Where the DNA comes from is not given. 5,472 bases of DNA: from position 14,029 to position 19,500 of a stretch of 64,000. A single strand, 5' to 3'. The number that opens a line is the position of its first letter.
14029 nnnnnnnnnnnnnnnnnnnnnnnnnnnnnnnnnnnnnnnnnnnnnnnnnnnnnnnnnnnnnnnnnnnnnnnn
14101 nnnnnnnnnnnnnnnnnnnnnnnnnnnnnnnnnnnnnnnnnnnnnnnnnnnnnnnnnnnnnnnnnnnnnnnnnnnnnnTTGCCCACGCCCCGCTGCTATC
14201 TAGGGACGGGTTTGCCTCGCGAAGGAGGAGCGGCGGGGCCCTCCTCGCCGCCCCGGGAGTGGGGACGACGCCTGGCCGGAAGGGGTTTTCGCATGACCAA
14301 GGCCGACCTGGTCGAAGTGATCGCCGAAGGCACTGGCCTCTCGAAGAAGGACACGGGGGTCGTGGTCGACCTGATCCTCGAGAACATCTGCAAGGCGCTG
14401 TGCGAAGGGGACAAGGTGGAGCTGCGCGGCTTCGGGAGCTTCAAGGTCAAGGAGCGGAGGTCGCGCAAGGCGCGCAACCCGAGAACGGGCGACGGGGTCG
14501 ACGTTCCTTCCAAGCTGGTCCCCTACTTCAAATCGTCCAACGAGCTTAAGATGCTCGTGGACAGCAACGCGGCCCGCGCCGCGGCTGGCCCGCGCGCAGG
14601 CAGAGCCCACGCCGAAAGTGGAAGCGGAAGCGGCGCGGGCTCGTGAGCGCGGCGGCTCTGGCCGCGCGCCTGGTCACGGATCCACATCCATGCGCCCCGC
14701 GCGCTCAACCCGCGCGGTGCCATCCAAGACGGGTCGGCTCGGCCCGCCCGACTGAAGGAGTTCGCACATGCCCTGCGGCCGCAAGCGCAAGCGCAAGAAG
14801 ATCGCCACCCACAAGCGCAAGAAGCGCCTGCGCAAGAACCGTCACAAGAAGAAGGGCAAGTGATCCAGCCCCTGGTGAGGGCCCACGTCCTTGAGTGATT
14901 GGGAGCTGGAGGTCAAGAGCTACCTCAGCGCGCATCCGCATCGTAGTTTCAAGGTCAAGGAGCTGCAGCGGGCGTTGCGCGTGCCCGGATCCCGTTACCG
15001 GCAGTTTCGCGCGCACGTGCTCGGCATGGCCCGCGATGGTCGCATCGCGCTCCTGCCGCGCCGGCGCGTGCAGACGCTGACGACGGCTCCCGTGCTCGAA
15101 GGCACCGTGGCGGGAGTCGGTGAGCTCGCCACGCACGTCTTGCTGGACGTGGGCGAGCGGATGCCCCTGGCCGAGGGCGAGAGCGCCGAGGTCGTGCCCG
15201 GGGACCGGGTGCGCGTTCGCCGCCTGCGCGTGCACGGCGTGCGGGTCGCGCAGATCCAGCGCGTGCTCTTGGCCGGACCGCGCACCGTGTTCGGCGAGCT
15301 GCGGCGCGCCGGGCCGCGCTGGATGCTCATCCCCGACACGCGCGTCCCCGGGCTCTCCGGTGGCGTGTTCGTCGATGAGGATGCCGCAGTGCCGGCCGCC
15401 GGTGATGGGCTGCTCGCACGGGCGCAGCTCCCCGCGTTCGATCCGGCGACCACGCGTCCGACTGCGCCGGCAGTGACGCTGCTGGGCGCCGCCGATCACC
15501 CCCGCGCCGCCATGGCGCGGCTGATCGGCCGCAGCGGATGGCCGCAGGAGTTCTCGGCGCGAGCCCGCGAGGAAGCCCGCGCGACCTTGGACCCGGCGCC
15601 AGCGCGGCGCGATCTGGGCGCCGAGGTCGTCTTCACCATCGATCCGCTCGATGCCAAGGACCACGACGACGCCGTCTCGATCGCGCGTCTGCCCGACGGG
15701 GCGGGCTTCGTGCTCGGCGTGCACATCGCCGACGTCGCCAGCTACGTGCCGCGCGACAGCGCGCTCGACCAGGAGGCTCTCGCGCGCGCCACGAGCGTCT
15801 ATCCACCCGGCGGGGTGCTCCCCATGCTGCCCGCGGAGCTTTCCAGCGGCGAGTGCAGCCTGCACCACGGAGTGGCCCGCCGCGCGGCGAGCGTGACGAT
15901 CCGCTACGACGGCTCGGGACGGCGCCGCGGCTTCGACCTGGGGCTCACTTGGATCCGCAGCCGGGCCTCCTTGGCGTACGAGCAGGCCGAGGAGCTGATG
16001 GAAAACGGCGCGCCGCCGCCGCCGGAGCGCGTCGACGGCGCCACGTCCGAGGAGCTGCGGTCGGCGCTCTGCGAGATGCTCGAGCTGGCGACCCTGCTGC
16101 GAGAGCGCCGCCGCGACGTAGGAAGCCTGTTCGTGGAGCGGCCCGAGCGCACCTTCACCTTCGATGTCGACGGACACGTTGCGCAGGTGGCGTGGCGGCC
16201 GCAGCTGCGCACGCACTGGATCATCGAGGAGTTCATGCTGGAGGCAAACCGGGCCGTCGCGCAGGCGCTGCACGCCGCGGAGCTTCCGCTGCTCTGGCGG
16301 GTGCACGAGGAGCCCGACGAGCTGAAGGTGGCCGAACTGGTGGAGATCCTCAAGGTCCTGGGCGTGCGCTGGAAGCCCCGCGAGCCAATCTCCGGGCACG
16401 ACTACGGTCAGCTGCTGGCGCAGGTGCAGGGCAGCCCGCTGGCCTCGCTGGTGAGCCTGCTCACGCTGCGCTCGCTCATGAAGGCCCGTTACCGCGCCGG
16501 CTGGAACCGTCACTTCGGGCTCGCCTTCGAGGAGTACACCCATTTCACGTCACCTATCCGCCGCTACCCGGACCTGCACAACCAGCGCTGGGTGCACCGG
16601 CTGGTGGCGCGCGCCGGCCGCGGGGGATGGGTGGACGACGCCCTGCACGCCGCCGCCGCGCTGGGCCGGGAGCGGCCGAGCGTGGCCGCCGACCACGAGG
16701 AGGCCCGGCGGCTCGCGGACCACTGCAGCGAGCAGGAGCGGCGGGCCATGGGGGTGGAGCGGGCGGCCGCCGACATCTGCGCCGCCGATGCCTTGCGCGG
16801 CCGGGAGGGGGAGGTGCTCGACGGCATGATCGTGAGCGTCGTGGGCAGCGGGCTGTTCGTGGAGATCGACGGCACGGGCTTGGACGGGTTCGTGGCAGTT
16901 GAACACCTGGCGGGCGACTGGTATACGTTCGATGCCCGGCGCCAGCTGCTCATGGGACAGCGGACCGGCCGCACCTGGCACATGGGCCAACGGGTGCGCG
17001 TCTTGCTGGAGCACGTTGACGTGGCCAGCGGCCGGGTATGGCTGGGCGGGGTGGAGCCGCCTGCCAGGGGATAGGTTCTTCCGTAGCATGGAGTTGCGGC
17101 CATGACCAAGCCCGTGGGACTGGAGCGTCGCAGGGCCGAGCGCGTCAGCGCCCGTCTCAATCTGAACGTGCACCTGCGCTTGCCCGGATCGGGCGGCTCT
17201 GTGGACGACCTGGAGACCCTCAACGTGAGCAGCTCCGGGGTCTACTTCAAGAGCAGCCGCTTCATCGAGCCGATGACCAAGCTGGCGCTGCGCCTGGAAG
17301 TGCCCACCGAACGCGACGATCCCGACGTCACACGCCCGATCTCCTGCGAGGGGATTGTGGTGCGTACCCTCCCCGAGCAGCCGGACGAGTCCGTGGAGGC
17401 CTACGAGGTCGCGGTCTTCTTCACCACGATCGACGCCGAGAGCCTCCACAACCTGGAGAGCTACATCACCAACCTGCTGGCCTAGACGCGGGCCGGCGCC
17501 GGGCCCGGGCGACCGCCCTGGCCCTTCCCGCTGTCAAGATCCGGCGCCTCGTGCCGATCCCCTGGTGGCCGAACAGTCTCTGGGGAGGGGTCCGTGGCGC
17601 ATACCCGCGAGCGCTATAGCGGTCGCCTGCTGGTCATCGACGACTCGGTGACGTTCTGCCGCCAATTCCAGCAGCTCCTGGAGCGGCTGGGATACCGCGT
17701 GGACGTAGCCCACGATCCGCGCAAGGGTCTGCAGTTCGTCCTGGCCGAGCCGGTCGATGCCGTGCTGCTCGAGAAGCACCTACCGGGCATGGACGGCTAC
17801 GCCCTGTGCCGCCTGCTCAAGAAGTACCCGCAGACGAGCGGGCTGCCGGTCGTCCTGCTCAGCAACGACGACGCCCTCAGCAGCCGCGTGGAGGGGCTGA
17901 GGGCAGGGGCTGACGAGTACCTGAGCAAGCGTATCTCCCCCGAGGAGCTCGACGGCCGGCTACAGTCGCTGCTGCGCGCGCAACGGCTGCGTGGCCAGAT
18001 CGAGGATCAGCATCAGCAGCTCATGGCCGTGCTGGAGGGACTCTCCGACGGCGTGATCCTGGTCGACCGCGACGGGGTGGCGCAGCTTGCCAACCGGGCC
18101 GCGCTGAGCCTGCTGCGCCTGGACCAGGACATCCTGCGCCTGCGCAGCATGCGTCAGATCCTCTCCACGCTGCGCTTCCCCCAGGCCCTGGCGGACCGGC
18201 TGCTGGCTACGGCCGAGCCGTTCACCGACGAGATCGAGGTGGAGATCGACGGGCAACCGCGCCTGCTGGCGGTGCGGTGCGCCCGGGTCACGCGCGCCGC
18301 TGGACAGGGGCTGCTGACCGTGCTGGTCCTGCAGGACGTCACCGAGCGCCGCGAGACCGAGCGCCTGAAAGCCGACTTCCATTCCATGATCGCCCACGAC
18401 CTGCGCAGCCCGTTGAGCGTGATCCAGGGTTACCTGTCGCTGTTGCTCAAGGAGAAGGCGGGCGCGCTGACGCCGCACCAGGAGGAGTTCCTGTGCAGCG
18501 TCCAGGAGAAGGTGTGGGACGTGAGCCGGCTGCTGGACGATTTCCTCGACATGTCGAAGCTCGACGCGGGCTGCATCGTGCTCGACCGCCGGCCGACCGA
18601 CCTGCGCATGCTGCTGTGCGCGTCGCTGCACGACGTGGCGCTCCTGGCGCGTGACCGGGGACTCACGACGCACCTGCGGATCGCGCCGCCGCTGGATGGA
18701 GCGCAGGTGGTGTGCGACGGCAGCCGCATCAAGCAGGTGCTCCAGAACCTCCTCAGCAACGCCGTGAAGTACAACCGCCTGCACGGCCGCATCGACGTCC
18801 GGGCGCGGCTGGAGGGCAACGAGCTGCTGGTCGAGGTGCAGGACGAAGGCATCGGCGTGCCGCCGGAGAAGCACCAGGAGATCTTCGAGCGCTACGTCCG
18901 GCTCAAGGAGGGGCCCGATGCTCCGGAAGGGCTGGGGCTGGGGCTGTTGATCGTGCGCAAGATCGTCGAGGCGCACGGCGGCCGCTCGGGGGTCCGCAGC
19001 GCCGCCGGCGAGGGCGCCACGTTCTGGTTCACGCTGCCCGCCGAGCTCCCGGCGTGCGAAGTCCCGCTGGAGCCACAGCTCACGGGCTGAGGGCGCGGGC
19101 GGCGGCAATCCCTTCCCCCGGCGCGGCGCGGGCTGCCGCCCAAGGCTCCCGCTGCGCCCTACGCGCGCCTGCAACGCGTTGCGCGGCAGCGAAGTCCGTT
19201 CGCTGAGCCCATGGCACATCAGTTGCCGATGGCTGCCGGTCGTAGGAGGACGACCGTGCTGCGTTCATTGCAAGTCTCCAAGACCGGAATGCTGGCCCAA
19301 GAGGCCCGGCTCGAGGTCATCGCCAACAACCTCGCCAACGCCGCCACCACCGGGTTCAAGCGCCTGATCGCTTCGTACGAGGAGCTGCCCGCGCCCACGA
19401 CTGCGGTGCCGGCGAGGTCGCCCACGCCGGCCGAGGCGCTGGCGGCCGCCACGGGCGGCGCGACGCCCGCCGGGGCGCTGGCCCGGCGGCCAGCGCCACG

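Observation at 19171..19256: Consensus sigma-54 promoter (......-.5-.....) with an upstream 12-bp perfect palindrome drives the flgF-flgG-flgAHI-flgJ-flgKL-fliW-csrA block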

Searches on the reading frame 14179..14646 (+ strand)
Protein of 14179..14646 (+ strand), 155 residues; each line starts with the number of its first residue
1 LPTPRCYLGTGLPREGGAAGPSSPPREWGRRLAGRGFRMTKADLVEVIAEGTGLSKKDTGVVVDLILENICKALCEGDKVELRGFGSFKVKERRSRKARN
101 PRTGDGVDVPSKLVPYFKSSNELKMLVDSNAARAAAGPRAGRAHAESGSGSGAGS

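Call 86: search_protein_families(library=pfam, proteins=[window:14179-14646:+], max_evalue=0.01)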
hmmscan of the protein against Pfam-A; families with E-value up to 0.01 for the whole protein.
window:14179-14646:+ (155 aa): 2 families
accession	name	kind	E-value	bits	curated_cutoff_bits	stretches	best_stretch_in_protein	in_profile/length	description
PF00216.26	Bac_DNA_binding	-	4.7e-29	100.9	22.4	1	39-126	1-88/90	Bacterial DNA-binding protein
PF18291.6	HU-HIG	-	5e-06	27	26.2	1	39-93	32-86/125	HU domain fused to wHTH, Ig, or Glycine-rich motif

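Call 87: search_protein_families(library=ncbifam, proteins=[window:14179-14646:+], max_evalue=0.00001)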
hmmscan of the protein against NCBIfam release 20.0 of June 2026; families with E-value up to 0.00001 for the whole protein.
window:14179-14646:+ (155 aa): 6 families
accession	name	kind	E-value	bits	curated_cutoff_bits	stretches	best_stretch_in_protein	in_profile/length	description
NF001222.0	PRK00199.1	equivalog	8.6e-28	96.4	115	1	39-130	1-93/95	integration host factor subunit beta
NF001401.0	PRK00285.1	equivalog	2.5e-25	88.5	111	1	39-132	6-99/103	integration host factor subunit alpha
TIGR00988.1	hip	equivalog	4.3e-25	87.9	119.95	1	39-125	1-88/94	integration host factor subunit beta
TIGR00987.1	himA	equivalog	2.7e-20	72.6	120.25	1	39-132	2-95/96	integration host factor subunit alpha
NF007945.0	PRK10664.1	equivalog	3.3e-19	69.2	157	1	39-126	1-88/90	nucleoid-associated protein HU-beta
NF008023.0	PRK10753.1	equivalog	1.1e-17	64.1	162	1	39-125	1-87/90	nucleoid-associated protein HU-alpha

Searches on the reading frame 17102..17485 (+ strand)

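Call 7: search_protein_families(library=pfam, proteins=[window:17102-17485:+])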
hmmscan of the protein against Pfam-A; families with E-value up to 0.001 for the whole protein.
window:17102-17485:+ (127 aa): 1 family
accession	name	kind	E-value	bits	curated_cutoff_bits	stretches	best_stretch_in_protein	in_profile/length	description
PF07238.19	PilZ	-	6.5e-08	33.3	22.5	1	8-123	1-101/102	PilZ domain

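Call 32: search_protein_families(library=ncbifam, proteins=[window:17102-17485:+])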
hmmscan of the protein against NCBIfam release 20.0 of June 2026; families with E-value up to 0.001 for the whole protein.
window:17102-17485:+ (127 aa): 1 family
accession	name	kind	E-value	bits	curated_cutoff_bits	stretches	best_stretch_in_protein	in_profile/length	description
TIGR02266.1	gmx_TIGR02266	paralog_domain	0.00018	21.6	68.7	1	18-122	1-95/96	TIGR02266 family protein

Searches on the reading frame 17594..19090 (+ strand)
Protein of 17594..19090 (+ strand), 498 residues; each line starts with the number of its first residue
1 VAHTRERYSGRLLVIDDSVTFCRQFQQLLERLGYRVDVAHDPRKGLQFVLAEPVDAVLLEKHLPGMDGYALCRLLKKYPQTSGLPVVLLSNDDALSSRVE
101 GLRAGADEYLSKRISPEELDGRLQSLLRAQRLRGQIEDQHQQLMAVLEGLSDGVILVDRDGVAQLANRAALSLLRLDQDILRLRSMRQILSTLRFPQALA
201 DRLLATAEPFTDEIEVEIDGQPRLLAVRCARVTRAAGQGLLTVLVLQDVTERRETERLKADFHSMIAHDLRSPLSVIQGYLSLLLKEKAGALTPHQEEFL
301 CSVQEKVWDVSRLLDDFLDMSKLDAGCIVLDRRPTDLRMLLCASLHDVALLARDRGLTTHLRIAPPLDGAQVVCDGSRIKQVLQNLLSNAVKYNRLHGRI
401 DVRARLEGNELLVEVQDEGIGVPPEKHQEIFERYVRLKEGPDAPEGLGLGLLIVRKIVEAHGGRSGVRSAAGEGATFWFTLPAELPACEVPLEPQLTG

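Call 7: search_protein_families(library=pfam, proteins=[window:17594-19090:+])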
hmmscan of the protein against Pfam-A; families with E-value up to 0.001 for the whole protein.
window:17594-19090:+ (498 aa): 7 families
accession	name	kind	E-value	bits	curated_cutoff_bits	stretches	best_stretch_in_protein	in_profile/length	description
PF02518.31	HATPase_c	-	3.1e-29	102.1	26.4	1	375-484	2-110/111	Histidine kinase-, DNA gyrase B-, and HSP90-like ATPase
PF00072.30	Response_reg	-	1.4e-21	77.1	30.2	1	13-122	2-109/111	Response regulator receiver domain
PF00512.31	HisKA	-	1e-15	58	26.9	1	259-326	2-66/66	His Kinase A (phospho-acceptor) domain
PF08448.16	PAS_4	-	9.5e-11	42.4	23.1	1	147-254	1-110/110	PAS fold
PF00989.32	PAS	-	5.8e-10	39.6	22.6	1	143-249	3-113/113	PAS fold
PF13581.12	HATPase_c_2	-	4.4e-06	27.2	27.4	1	379-461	32-112/127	Histidine kinase-like ATPase domain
PF13188.13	PAS_8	-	0.00054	20.2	21.8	0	142-194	2-51/65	PAS domain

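Call 32: search_protein_families(library=ncbifam, proteins=[window:17594-19090:+])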
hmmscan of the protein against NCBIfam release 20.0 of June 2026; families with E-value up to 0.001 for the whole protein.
window:17594-19090:+ (498 aa): 148 families (the best 25 are shown)
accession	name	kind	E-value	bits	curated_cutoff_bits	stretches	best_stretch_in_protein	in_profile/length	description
NF046044.1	PnpS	equivalog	7.1e-62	209.6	400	1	129-482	43-390/390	two-component system histidine kinase PnpS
NF033092.0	HK_WalK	equivalog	3e-57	194.5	725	1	134-482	251-593/594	cell wall metabolism sensor histidine kinase WalK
TIGR02966.1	phoR_proteo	equivalog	1.1e-54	185.7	334.2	1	137-480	2-332/333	phosphate regulon sensor histidine kinase PhoR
TIGR02956.1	TMAO_torS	equivalog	1.7e-50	172.1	676.5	2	254-483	459-682/967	TMAO reductase system sensor histidine kinase/response regulator TorS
NF008302.0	PRK11091.1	equivalog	6.6e-50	170.1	838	2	249-487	266-509/779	aerobic respiration two-component sensor histidine kinase ArcB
NF041880.1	EPS_EpsF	equivalog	8.6e-49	166.3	900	1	16-482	2-492/492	response regulator EpsF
NF008318.0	PRK11107.1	equivalog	4.4e-46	157.4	890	2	253-489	287-524/920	two-component sensor histidine kinase BarA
NF041832.1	near_NosP_CTERM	subfamily_domain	1e-43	149.8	400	2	259-484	7-226/370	NahK/ErcS family hybrid sensor histidine kinase/response regulator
NF038297.2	hybrid_HK_HrmK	equivalog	1.2e-42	146.4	725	2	252-484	228-458/607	hybrid histidine kinase/response regulator HrmK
NF008468.0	PRK11360.1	equivalog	2.6e-41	141.7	646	1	136-484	263-609/616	two-component system sensor histidine kinase AtoS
NF047874.1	MASE3_PAS_HK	subfamily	1.1e-40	140.1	560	1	132-484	256-626/655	MASE3 domain-containing sensor histidine kinase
NF047465.1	hybrid_HK_LvrA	exception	1.3e-40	139.2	1200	2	247-486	189-425/819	hybrid histidine kinase/response regulator LvrA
NF045911.1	TCSHisKinNblS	equivalog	2.8e-40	138.2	1000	1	139-482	264-619/621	two-component system sensor histidine kinase NblS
NF011874.0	PRK15347.1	equivalog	5e-40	137.3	852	2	256-487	395-618/921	two component system sensor kinase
NF006800.0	PRK09303.1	equivalog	2.7e-38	131.9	342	1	258-482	150-376/383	histidine kinase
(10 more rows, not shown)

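Call 60: find_homologous_proteins(query=window:17594-19090:+, max_evalue=1e-30)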
Query window:17594-19090:+ (498 aa): 1100 proteins with E <= 1e-30 among 8000 candidates; the best 120 are listed.
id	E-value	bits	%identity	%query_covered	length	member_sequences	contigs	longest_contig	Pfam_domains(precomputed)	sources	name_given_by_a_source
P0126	0.0e+0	1087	100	100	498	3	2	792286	PF13581.13,PF08448.17,PF02518.32,PF00512.32,PF00989.32,PF00072.31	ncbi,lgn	-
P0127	1.1e-101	359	40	96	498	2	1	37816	PF02518.32,PF00512.32,PF00072.31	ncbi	-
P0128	1.1e-101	359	38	99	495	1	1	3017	PF08448.17,PF02518.32,PF00512.32,PF00072.31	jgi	jgi:signal transduction histidine kinase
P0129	1.3e-101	359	41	96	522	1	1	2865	PF02518.32,PF00512.32,PF00072.31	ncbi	-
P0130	4.1e-101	357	40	98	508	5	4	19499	PF02518.32,PF00512.32,PF00072.31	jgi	jgi:signal transduction histidine kinase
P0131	1.2e-99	352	39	99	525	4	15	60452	PF02518.32,PF00512.32,PF00072.31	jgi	jgi:two-component system phosphate regulon sensor histidine kinase PhoR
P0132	4.5e-99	350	39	98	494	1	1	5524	PF02518.32,PF00512.32,PF00072.31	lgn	-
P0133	5.2e-99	350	39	97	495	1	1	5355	PF02518.32,PF00512.32,PF00072.31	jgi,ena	-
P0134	1.0e-98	349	39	96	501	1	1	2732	PF02518.32,PF00512.32,PF00072.31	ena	-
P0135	1.8e-98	348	38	97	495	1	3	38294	PF02518.32,PF00512.32,PF00072.31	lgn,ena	-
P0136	5.3e-98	347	38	95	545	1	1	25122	PF02518.32,PF00512.32,PF00072.31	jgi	jgi:signal transduction histidine kinase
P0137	2.2e-97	345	40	96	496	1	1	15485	PF02518.32,PF00512.32,PF00072.31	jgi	jgi:signal transduction histidine kinase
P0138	4.4e-97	344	38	95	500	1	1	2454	PF02518.32,PF00512.32,PF00072.31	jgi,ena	-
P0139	5.0e-97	344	38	96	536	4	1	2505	PF02518.32,PF00512.32,PF00072.31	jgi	jgi:signal transduction histidine kinase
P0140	7.6e-97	343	38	95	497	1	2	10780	PF02518.32,PF00512.32,PF00072.31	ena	-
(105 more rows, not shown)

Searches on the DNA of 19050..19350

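Call 69: search_rna_families(source=window, start=19050, end=19350, threshold=evalue, max_evalue=1)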
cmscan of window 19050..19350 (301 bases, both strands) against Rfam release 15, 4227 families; matches with E-value up to 1: 0.
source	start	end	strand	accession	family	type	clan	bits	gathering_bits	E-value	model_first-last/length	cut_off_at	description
